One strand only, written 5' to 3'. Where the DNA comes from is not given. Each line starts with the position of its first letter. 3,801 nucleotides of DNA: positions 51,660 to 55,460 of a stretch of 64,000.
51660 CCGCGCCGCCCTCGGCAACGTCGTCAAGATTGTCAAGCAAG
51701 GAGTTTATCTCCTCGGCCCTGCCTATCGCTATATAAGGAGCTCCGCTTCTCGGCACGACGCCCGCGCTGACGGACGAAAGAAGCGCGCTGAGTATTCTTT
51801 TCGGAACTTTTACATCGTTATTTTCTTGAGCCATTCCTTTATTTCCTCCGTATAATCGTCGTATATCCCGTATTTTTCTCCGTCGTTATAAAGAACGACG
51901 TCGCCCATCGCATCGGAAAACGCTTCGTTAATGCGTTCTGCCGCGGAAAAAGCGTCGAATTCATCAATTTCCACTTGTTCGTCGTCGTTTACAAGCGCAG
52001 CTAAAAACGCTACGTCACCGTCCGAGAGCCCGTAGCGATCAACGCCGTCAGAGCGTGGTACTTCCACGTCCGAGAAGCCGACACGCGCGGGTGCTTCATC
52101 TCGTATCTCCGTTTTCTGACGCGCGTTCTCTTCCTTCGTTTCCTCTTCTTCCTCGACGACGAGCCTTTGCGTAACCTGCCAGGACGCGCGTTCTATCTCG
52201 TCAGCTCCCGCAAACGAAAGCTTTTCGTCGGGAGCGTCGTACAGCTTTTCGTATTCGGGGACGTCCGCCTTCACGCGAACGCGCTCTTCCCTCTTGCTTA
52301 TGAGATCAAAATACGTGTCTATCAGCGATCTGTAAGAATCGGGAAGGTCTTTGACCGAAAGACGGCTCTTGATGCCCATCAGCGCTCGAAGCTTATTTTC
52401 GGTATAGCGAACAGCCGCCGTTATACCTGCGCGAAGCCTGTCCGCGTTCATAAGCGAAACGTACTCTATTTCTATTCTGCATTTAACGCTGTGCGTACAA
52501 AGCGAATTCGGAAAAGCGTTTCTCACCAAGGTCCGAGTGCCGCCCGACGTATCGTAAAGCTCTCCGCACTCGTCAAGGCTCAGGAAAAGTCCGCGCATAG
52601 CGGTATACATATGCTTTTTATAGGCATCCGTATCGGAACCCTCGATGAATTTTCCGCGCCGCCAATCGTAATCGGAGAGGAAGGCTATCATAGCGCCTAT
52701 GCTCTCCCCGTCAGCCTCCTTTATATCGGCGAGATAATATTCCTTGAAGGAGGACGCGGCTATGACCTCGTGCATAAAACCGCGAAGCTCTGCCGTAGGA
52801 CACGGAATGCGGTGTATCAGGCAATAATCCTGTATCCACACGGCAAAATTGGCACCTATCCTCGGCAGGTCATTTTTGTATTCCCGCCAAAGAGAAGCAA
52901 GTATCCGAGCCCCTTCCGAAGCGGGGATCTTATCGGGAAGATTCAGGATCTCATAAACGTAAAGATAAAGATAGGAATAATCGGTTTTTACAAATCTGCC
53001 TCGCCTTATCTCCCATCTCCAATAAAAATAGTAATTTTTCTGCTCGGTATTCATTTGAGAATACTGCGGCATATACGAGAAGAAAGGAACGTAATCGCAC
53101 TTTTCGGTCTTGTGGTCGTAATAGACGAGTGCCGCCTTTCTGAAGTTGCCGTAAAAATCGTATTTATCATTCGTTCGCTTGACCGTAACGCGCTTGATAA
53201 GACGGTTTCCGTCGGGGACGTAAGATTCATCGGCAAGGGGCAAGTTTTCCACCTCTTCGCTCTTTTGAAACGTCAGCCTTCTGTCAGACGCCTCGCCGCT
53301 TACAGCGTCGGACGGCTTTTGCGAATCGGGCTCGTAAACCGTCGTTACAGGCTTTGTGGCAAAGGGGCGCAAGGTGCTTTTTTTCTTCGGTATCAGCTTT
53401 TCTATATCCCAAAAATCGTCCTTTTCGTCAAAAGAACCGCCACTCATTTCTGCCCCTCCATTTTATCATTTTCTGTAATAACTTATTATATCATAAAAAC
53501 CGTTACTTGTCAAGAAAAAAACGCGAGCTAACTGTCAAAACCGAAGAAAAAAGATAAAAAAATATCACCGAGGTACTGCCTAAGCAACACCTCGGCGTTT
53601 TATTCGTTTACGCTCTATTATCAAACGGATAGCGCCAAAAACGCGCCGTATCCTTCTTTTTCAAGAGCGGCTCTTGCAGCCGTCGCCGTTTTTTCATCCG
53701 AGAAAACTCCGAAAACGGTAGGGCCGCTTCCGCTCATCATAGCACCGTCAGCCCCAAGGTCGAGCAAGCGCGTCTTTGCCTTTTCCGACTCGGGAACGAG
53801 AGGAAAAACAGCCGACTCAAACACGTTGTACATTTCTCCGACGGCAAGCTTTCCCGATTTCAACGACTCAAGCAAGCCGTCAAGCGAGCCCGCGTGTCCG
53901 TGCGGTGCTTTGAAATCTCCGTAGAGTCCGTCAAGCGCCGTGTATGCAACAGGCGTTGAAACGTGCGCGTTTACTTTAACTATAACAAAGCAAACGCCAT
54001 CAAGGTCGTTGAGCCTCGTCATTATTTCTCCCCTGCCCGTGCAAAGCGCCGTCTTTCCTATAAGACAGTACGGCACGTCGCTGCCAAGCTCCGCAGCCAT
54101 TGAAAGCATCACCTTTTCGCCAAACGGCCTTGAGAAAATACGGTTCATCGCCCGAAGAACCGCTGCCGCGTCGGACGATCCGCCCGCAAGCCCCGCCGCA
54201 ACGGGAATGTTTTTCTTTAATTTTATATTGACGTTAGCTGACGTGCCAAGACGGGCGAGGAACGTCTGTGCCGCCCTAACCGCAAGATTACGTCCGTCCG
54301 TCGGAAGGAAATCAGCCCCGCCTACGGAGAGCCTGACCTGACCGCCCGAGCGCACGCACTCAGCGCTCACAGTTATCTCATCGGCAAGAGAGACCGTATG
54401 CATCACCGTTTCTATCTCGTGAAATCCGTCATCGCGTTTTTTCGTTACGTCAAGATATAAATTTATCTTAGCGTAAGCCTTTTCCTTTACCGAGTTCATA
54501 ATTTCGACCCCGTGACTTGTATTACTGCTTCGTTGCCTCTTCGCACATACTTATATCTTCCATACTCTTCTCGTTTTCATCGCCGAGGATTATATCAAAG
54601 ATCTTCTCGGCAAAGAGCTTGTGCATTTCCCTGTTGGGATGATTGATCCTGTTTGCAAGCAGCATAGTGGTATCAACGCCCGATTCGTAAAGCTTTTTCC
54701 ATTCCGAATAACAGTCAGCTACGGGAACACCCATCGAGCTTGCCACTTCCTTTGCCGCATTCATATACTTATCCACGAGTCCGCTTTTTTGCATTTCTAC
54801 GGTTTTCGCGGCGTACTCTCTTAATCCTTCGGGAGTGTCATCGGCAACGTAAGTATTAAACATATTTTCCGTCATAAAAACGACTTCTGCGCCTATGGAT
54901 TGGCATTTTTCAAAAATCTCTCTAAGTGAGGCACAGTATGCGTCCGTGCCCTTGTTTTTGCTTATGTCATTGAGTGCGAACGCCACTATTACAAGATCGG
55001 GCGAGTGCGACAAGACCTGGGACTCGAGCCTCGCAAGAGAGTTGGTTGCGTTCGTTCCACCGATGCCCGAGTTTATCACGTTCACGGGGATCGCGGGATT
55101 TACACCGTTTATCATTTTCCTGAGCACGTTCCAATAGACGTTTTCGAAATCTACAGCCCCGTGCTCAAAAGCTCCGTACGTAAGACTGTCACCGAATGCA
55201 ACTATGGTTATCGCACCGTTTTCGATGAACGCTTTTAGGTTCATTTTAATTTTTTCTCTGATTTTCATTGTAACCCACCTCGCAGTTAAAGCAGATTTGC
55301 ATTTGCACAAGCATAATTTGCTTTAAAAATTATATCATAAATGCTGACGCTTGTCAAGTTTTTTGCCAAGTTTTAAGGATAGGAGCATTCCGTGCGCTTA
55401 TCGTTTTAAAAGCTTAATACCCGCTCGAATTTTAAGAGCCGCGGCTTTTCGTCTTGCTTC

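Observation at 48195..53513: TerB-N/TerB-C protein, BrxD-like ATPase and Lhr-like helicase: a Shango-type candidate anti-phage cassette embedded in housekeeping DNA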

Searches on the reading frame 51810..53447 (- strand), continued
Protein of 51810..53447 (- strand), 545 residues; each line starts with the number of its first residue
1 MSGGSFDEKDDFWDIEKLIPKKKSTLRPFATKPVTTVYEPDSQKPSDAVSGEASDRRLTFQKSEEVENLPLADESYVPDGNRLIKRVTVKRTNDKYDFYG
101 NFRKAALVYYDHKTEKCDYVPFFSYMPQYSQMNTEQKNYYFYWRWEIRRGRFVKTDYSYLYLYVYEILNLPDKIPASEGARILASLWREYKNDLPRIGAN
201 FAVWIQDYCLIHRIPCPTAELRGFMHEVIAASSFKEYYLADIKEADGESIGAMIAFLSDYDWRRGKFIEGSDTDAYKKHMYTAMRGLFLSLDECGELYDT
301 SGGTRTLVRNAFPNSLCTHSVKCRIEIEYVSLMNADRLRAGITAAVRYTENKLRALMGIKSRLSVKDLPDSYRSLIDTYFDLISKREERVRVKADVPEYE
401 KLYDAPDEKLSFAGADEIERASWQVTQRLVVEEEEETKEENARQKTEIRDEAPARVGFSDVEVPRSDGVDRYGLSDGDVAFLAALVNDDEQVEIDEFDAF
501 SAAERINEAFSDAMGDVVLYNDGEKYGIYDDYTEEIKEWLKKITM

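Call 52: search_protein_representatives(protein=window:51810-53447:-)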
Query: 545 residues. Proteins with E-value up to 0.001 (for the whole library): 2257; up to 1e-10: 1149; up to 1e-30: 416. The best 150 are listed.
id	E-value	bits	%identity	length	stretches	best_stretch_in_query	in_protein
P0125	1.9e-150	518.4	49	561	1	7-541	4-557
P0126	2.9e-150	517.8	46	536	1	8-538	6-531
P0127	1.7e-149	515.3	49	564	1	8-545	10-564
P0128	3.0e-144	498.0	51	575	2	8-447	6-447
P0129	7.3e-144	496.7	45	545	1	8-544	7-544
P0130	1.3e-142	492.6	51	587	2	7-435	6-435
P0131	3.3e-140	484.6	45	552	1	7-543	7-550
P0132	1.1e-135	469.7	47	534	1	7-545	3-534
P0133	6.0e-131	454.0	44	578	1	4-541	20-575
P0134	3.6e-130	451.5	47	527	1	9-542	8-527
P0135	3.3e-127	441.7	47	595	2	75-542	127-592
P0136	4.0e-126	438.1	51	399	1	8-406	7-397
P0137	8.0e-120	417.3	42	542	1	8-542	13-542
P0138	2.5e-116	405.8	44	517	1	8-542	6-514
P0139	1.4e-114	400.0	37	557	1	6-542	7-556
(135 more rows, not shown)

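Call 53: fold_search(model_id=the predicted structure, library=pdb)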
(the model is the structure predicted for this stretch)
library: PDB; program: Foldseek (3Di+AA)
matches with E <= 10: 111; with E <= 0.001: 0
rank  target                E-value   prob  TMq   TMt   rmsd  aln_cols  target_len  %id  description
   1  3qzy_A                2.1e+00  0.03  0.09  0.16  17.1       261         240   11  Structure of Baculovirus Sulfhydryl Oxidase Ac92 (released 2012-02-15)
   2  6zhe_H                2.4e+00  0.02  0.07  0.05  35.8       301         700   10  Cryo-EM structure of DNA-PK dimer (released 2020-10-21)
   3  8tsi_G                2.8e+00  0.08  0.09  0.22  24.2       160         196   13  S. thermodepolymerans KpsMT-KpsE in complex with ADP:AlF4- (released 2024-04-17)
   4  7i2r                  2.8e+00  0.02  0.08  0.08  19.1       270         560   12  Group deposition for crystallographic fragment screening of the NS5 RNA-dependent RNA polymerase from Dengue virus serot (released 2025-04-02)
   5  8iue_V                2.9e+00  0.06  0.13  0.17  23.6       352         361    9  RNA polymerase III pre-initiation complex melting complex 1 (released 2023-05-24)
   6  7xd8_M                3.2e+00  0.05  0.09  0.08  11.8       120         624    8  Crystal Structure of Dengue Virus Serotype 2 (DENV2) Polymerase Elongation Complex (Native Form) (released 2022-12-21)
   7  6sl2                  3.2e+00  0.02  0.08  0.07  34.9       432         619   13  ALPHA-ACTININ FROM ENTAMOEBA HISTOLYTICA (released 2020-08-26)
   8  7xd9_A                3.4e+00  0.05  0.09  0.08  11.9       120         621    8  Crystal Structure of Dengue Virus serotype 2 (DENV2) Polymerase Elongation Complex (CTP Form) (released 2022-12-21)
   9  7kzp_Q                3.4e+00  0.04  0.05  0.04  21.3       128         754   18  Structure of the human Fanconi anaemia Core complex (released 2021-03-10)
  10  2dkc_B                3.4e+00  0.03  0.05  0.05   8.9        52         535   19  Crystal structure of N-acetylglucosamine-phosphate mutase, a member of the alpha-D-phosphohexomutase superfamily, in t (released 2006-05-16)
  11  7trv_D                3.6e+00  0.28  0.10  0.43   4.2        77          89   10  Crystal Structure of the DNA-Binding Domain of the LysR family Transcriptional Regulator YfbA from Yersinia pestis (released 2022-02-09)
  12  9qpq_O                3.6e+00  0.10  0.17  0.28  12.7       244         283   11  The structure of the COPI leaf bound to GOLPH3 (released 2025-10-22)
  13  4bju_A                3.6e+00  0.06  0.05  0.05  10.6        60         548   23  Genetic and structural validation of Aspergillus fumigatus N- acetylphosphoglucosamine mutase as an antifungal target (released 2013-05-01)
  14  6kr3_B                3.6e+00  0.02  0.09  0.06  19.3       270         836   10  Crystal structure of Dengue virus nonstructural protein NS5 (form 2) (released 2020-04-01)
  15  8sbf_D                4.0e+00  0.20  0.09  0.16   4.7        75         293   16  Full-length structure of the LysR-type transcriptional regulator, ACIAD0746, from Acinetobacter baylyi (released 2024-04-17)
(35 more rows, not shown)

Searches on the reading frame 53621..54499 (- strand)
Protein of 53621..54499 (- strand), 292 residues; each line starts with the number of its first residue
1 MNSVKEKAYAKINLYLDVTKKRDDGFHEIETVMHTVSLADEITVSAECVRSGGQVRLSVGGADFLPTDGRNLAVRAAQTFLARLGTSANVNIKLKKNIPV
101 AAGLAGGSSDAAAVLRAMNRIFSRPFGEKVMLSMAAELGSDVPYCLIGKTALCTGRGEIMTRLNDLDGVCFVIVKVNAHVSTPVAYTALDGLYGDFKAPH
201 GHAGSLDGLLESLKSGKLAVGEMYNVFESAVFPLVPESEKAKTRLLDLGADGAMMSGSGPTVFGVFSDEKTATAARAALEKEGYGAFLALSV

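Call 12: find_related_loci(query=window:53621-54499:-, collection=genome_contigs, flank=10000)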
Query window:53621-54499:- (292 aa) in genome_contigs; peptide patterns used: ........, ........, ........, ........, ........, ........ (x = any residue, [..] = any of these).
366 stretches matched a pattern; 171 encode a relative of the query (tblastn E <= 1e-3); the best 80 are kept; 80 distinct loci.
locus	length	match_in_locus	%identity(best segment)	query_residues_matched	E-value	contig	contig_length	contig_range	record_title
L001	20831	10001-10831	39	4-287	7e-53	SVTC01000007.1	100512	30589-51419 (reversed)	MAG: Oscillospiraceae bacterium isolate SIG685 NODE_5074_length_100512_cov_5.015929, whole genome shotgun sequence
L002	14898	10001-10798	41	7-277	5e-49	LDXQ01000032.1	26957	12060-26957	MAG: Armatimonadetes bacterium CSP1-3 XU14_C0032, whole genome shotgun sequence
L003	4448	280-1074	42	8-277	2e-48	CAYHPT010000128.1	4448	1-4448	MAG TPA_asm: uncultured bacterium isolate ERP119705_co14_280 genome assembly, contig: NODE_39900_length_4448_cov_4.31732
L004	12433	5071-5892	35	1-281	3e-46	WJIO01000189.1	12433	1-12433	MAG: Candidatus Poribacteria bacterium isolate Bin_402 k141_2151677, whole genome shotgun sequence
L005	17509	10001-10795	39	8-290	8e-46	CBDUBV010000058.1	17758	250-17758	MAG TPA_asm: uncultured Chthoniobacteraceae bacterium isolate ERR2431955_maxbin2_17 genome assembly, contig: ERZ23878311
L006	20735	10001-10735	39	8-268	5e-44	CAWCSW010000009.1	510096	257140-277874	MAG: uncultured Verrucomicrobiae bacterium isolate MFD05442.bin.2.226 genome assembly, contig: contig_2472, whole genome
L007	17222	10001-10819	37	10-275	2e-43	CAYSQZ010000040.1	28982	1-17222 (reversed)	MAG TPA_asm: uncultured Pirellulaceae bacterium isolate binchicken_co258_14 genome assembly, contig: NODE_894_length_289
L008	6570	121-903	40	6-277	1e-43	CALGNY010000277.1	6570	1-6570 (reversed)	MAG TPA_asm: uncultured Bacillaceae bacterium isolate SRR6713625_bin.7_CONCOCT_v1.1_MAG genome assembly, contig: ERZ7949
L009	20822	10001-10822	37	2-292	2e-42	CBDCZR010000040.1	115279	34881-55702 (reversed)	MAG: Verrucomicrobiales bacterium isolate ebcf22be-f88e-47d8-90e1-f5a57b2b345f genome assembly, contig: contig_40, whole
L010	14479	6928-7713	37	2-275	3e-42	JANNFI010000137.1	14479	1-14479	MAG: Ignavibacteria bacterium isolate OTE_75_metabat_310 OTE_75_k141_2960112, whole genome shotgun sequence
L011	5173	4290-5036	37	2-268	4e-42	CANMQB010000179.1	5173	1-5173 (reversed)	MAG: Spartobacteria bacterium isolate ZE-3nov15-113 genome assembly, contig: ZE-3nov15-C28136, whole genome shotgun sequ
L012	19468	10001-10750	41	8-274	5e-42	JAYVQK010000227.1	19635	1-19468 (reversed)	MAG: Verrucomicrobiaceae bacterium isolate GL72_UP_concoct_303 GL72_UP_concoct_303_226, whole genome shotgun sequence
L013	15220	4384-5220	34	1-288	2e-41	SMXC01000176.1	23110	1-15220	MAG: Caldithrix sp. isolate N075bin58 k141_741565, whole genome shotgun sequence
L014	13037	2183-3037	36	2-279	5e-41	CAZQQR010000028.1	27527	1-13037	MAG TPA_asm: uncultured Pirellulaceae bacterium isolate SRP268394_co1_88 genome assembly, contig: NODE_2910_length_27527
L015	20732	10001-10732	37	7-268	1e-40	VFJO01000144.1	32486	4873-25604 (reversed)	MAG: Verrucomicrobia bacterium isolate Bin_73_16 c_000001510650, whole genome shotgun sequence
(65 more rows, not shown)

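Call 45: search_protein_families(library=pfam, proteins=[window:53621-54499:-], max_evalue=0.001)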
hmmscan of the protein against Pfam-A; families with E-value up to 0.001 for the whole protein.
window:53621-54499:- (292 aa): 2 families
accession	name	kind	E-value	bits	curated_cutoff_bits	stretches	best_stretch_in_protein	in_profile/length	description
PF00288.32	GHMP_kinases_N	-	2.6e-16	60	22.3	1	71-148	1-86/87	GHMP kinases N terminal domain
PF08544.19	GHMP_kinases_C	-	5.4e-13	49.6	21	1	224-284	22-84/85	GHMP kinases C terminal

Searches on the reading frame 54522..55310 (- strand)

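Call 45: search_protein_families(library=pfam, proteins=[window:54522-55310:-], max_evalue=0.001)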
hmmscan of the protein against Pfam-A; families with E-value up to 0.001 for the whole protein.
window:54522-55310:- (262 aa): 3 families
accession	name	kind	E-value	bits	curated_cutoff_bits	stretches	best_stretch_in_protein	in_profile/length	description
PF13472.12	Lipase_GDSL_2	-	3.4e-19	70.4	32.9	1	38-232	1-178/178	GDSL-like Lipase/Acylhydrolase family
PF00657.28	Lipase_GDSL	-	2.1e-12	48.1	23.6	1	36-237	1-208/208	GDSL-like Lipase/Acylhydrolase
PF25182.1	NonGDSL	-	6.2e-08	32.7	80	1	27-148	21-139/220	Non-GDSL lipase-like family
